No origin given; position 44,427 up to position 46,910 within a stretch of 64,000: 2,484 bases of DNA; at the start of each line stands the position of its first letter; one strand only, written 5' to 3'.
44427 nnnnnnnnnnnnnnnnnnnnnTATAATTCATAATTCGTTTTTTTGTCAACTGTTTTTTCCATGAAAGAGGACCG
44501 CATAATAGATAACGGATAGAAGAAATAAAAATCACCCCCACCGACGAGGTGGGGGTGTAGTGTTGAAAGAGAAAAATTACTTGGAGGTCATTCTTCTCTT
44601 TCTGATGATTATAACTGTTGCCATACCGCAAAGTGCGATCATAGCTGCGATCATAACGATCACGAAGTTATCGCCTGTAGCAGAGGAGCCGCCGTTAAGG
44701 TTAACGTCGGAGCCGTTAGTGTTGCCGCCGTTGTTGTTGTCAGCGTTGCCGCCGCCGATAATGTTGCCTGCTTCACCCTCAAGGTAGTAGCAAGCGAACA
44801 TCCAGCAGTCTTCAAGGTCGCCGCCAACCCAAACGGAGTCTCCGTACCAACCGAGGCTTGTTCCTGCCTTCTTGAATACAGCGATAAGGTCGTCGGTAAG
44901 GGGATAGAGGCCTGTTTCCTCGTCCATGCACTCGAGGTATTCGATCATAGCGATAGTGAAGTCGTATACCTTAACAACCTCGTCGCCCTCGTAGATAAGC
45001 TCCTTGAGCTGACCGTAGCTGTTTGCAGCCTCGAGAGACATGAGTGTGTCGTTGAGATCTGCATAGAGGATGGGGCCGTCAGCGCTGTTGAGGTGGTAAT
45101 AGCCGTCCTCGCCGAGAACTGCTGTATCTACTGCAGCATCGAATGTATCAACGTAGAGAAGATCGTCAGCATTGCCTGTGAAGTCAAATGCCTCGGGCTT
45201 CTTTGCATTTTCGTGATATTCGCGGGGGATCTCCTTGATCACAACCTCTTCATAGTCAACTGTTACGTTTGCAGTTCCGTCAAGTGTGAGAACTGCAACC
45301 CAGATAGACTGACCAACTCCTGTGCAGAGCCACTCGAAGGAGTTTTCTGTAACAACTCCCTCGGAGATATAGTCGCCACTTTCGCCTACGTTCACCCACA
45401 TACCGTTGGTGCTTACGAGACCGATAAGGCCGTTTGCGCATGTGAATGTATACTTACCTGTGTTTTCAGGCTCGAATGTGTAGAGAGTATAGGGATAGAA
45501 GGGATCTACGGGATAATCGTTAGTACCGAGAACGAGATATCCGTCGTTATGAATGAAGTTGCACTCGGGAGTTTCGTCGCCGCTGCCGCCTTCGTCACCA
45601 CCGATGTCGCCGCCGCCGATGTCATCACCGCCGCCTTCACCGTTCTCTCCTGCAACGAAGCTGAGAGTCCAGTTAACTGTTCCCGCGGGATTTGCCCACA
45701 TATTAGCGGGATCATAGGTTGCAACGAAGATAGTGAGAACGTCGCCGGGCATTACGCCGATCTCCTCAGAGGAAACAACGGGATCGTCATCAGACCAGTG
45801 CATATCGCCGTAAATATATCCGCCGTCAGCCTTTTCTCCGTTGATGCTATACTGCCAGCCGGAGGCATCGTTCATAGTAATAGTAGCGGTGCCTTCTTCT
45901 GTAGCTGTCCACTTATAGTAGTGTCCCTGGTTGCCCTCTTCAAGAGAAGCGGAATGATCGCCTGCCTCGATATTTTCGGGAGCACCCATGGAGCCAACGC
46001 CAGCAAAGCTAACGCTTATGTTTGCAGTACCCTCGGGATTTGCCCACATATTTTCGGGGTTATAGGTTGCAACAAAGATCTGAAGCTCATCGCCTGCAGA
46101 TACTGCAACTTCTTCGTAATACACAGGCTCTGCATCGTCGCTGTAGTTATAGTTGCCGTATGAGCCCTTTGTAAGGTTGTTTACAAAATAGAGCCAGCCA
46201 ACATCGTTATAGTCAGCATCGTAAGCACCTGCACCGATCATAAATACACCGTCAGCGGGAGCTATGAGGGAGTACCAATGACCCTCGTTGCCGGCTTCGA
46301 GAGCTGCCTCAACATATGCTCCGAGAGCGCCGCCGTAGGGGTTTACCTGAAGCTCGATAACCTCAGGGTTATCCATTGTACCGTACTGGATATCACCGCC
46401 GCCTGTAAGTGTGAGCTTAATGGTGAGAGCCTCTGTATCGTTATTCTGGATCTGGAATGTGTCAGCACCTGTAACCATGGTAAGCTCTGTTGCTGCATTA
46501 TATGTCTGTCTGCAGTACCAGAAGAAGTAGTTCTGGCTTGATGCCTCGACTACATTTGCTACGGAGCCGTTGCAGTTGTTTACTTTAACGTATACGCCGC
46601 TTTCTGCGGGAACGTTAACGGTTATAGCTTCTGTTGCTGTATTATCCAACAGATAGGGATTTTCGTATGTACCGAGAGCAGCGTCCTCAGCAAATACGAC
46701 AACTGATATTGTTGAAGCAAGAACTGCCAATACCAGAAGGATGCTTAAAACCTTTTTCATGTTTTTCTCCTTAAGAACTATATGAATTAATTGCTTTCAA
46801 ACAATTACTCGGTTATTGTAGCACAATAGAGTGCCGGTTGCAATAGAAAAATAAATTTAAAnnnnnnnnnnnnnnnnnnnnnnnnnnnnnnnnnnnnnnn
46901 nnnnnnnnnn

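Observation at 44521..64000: Roughly 19.5-kb single-direction gene train coupling adhesin-like proteins, an Opp-type importer and seven uncharacterised surface/membrane proteins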

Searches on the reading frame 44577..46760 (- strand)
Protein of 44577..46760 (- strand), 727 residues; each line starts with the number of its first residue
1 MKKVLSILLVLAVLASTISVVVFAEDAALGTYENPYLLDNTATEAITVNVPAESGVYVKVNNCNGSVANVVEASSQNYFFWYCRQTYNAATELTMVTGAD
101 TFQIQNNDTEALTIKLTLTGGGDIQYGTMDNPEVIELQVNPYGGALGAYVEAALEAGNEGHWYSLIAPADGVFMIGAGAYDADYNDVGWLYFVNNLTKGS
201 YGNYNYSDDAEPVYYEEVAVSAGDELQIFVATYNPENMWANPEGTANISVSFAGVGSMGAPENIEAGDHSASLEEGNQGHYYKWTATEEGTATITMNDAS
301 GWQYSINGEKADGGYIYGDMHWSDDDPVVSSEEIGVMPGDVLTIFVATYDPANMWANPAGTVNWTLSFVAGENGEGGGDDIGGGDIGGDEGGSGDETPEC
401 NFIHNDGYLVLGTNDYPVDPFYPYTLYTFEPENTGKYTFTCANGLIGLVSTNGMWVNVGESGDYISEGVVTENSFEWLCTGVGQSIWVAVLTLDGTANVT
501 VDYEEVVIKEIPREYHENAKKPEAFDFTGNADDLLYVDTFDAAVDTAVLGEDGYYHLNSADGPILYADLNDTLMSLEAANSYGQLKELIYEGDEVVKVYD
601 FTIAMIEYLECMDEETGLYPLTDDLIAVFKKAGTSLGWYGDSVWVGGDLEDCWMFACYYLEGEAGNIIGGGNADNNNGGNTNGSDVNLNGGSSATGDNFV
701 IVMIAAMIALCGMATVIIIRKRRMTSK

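Call 4: search_protein_families(library=pfam, proteins=[window:44577-46760:-], max_evalue=0.01)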
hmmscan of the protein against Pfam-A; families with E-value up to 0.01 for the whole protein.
window:44577-46760:- (727 aa): 0 families

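Call 5: search_protein_families(library=ncbifam, proteins=[window:44577-46760:-], max_evalue=0.01)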
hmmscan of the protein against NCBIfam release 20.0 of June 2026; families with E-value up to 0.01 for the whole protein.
window:44577-46760:- (727 aa): 0 families

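Call 20: search_solved_structures(query=window:44577-46760:-, max_evalue=1)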
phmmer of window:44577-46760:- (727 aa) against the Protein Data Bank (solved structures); distinct sequences matched with E-value up to 1: 0.
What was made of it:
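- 44577..46760 (-): p727: signal peptide, several unassigned beta-rich repeats, novel module (about 550-690), G/N-rich stalk, C-terminal TM anchor (701-719). No PDB or Pfam hit (calls 4, 20).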
